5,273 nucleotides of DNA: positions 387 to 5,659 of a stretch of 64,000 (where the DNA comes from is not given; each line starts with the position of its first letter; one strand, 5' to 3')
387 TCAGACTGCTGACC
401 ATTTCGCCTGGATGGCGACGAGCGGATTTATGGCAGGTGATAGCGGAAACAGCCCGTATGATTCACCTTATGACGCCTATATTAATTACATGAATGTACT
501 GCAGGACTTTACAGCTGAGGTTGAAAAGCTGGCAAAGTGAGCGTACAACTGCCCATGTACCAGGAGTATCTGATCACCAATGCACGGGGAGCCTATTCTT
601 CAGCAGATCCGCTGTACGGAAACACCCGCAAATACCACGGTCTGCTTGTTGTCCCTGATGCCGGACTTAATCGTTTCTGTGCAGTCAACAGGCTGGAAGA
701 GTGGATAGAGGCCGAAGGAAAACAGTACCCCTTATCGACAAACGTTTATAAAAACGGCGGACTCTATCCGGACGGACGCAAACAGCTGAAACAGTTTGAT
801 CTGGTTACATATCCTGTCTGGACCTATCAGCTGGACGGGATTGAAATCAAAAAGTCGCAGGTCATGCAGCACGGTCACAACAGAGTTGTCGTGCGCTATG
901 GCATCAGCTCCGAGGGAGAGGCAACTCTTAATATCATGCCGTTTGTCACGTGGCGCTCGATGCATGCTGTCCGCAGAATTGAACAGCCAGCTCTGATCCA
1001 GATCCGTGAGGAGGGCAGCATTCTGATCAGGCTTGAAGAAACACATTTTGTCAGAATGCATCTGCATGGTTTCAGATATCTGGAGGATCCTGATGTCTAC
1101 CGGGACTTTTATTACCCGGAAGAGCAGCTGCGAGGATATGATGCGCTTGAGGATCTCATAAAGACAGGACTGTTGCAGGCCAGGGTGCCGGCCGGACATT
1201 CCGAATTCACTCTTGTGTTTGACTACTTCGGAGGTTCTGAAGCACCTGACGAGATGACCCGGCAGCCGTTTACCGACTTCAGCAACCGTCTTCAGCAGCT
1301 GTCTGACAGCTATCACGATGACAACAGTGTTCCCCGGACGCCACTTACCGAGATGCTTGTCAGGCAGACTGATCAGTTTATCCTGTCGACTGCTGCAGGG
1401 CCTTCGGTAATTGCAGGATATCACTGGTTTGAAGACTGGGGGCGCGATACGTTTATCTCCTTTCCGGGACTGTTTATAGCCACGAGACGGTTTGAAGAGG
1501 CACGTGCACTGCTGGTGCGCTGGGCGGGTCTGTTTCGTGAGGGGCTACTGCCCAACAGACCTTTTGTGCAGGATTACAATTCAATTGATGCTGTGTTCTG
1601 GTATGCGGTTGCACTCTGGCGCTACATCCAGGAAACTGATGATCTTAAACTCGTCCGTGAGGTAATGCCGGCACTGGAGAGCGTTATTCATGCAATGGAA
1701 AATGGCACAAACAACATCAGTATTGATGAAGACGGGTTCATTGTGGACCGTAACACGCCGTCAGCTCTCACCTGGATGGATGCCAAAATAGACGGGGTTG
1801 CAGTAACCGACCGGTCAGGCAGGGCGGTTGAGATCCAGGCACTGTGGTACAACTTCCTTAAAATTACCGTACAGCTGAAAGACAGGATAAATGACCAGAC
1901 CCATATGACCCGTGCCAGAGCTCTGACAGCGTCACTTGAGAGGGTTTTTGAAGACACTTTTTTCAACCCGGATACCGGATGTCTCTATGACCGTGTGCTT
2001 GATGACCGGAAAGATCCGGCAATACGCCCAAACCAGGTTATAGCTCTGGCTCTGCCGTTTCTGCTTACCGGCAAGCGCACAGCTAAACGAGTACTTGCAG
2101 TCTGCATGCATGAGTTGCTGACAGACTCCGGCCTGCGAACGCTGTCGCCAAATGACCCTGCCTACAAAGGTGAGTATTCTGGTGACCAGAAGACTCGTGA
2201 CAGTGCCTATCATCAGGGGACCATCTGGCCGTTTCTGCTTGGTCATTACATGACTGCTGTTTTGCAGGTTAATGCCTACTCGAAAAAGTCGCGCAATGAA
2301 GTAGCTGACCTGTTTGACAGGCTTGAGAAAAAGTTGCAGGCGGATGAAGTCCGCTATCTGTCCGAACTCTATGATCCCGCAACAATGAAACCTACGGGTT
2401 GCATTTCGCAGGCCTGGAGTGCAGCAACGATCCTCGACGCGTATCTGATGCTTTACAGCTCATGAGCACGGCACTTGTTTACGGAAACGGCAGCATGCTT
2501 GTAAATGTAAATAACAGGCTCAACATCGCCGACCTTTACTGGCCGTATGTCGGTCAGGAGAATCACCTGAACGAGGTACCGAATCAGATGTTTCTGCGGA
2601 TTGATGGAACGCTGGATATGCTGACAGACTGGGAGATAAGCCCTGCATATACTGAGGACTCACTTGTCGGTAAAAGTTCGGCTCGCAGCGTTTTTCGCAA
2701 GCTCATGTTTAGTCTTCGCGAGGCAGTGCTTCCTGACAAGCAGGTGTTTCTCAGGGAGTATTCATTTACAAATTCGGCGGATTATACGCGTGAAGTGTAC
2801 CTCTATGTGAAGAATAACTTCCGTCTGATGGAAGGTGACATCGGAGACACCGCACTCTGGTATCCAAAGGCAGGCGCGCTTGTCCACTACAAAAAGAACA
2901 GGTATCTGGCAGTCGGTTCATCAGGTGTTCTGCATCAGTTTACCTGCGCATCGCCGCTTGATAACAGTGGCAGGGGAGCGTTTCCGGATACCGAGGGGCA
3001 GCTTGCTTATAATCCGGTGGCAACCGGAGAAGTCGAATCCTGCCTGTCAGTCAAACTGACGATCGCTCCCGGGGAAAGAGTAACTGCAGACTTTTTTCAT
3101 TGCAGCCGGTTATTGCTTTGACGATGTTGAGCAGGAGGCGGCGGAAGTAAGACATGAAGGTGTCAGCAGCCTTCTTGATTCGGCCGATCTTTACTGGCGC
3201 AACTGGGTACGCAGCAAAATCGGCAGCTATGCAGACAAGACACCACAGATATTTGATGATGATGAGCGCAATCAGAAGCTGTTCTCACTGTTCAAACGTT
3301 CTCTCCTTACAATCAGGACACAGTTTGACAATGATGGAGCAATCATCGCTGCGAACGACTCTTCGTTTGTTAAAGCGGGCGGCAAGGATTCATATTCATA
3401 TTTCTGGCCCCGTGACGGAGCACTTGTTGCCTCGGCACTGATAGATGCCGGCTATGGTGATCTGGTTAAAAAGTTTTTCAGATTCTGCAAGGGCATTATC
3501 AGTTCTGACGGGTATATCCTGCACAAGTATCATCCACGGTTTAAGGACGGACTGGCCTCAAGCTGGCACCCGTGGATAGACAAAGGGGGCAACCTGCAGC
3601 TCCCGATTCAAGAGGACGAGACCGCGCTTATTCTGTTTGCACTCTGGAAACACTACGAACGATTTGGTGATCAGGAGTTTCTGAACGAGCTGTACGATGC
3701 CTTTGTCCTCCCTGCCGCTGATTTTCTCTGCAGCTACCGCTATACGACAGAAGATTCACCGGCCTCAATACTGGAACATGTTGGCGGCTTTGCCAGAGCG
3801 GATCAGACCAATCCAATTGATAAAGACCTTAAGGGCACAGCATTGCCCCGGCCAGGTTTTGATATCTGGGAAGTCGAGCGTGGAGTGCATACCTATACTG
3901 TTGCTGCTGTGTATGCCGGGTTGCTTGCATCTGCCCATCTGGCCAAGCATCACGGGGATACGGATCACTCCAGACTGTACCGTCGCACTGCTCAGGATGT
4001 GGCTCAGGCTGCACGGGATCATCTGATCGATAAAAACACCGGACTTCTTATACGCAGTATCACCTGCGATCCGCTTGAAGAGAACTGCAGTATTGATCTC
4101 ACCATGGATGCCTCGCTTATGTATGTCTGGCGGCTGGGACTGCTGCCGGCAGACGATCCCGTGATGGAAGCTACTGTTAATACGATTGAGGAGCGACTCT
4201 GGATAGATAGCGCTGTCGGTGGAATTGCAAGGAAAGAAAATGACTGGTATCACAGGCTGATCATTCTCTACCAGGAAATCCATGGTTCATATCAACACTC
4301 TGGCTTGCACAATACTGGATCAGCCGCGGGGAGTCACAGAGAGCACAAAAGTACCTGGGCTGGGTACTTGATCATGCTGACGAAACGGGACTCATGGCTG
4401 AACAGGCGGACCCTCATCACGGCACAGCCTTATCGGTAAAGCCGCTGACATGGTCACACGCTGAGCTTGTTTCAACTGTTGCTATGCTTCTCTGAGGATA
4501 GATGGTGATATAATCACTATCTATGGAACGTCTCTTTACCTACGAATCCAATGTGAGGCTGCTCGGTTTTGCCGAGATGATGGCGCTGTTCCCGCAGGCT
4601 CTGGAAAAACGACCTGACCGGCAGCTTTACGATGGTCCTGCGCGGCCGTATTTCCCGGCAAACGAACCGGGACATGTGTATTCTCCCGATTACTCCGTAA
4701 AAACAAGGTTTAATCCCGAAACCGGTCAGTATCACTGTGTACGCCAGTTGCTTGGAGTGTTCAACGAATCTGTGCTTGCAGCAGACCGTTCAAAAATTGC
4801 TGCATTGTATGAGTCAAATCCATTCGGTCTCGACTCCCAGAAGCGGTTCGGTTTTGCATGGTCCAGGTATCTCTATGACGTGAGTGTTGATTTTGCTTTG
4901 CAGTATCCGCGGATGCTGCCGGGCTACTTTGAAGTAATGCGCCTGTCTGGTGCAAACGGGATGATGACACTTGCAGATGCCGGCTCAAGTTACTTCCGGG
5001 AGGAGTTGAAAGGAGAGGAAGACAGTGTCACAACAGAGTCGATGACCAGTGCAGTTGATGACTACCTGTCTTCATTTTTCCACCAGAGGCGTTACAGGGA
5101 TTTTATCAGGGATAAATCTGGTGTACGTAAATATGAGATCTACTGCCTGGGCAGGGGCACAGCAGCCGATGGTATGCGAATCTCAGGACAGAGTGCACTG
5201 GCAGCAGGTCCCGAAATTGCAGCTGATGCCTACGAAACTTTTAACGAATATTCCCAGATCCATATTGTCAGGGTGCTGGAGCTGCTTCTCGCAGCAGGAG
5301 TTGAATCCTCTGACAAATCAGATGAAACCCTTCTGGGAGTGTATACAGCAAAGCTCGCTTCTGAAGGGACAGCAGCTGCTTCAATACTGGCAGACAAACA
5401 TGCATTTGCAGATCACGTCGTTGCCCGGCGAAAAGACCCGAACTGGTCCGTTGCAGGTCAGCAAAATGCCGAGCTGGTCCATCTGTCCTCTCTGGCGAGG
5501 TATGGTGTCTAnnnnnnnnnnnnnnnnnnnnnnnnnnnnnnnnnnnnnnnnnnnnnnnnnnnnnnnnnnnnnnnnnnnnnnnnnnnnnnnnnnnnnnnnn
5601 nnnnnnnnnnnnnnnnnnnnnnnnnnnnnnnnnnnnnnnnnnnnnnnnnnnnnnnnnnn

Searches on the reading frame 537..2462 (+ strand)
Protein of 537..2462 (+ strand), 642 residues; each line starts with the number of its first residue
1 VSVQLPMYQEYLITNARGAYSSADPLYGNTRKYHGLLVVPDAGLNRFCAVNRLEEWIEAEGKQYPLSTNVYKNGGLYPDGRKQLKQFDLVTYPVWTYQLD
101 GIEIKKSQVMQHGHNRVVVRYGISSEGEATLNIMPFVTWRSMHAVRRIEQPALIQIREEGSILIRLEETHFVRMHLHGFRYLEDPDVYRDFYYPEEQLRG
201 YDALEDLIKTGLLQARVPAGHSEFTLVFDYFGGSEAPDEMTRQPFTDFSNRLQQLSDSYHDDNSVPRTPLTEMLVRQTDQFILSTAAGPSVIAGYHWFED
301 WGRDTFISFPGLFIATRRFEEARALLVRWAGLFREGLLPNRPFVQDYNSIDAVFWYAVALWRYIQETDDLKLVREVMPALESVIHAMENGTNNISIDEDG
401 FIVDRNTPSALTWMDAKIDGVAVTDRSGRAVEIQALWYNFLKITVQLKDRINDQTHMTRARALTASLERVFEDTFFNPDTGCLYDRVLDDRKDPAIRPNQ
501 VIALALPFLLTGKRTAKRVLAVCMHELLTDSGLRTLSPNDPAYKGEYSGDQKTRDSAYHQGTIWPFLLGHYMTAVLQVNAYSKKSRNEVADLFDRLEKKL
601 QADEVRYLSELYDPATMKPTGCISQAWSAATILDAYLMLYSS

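Call 19: search_protein_families(library=pfam, proteins=[window:537-2462:+], max_evalue=0.001)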
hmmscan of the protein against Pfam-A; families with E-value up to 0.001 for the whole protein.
window:537-2462:+ (642 aa): 4 families
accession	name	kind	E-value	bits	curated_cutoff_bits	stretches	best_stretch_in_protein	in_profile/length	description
PF06202.20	GDE_C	-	1.3e-105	353.8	21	1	278-634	3-367/367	Amylo-alpha-1,6-glucosidase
PF12439.13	GDE_N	-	5.3e-55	186.7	27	1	10-222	2-217/219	Glycogen debranching enzyme N terminal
PF22422.2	MGH1-like_GH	-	1.3e-09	38.6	27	1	452-628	194-356/356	Mannosylglycerate hydrolase MGH1-like glycoside hydrolase domain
PF12899.13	Glyco_hydro_100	-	6.4e-07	28.9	23.6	0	548-634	346-427/435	Alkaline and neutral invertase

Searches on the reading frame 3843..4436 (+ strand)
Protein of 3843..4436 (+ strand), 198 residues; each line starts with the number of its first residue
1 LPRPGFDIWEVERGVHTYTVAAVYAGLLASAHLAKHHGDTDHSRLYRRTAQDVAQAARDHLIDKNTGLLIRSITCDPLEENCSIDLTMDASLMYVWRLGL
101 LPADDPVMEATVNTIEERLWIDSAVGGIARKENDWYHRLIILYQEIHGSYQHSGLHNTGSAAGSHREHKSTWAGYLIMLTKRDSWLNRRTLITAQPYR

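Call 19: search_protein_families(library=pfam, proteins=[window:3843-4436:+], max_evalue=0.001)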
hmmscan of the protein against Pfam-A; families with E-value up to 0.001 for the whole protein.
window:3843-4436:+ (198 aa): 1 family
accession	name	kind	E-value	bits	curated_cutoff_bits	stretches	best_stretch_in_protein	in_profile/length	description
PF00723.27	Glyco_hydro_15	-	1.6e-10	40.9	22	1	3-122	165-287/427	Glycosyl hydrolases family 15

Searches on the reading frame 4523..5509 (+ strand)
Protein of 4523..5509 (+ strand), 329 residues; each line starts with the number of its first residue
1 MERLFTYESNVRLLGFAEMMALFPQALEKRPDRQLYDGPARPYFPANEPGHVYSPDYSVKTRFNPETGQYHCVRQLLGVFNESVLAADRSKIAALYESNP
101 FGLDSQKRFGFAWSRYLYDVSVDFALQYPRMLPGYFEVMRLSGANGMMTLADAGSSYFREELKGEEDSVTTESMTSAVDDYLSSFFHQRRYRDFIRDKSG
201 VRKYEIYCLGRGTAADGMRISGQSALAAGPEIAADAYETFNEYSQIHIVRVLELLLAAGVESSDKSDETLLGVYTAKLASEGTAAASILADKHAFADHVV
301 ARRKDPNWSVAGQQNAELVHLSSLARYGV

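Call 19: search_protein_families(library=pfam, proteins=[window:4523-5509:+], max_evalue=0.001)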
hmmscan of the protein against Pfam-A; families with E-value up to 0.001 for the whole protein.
window:4523-5509:+ (329 aa): 0 families
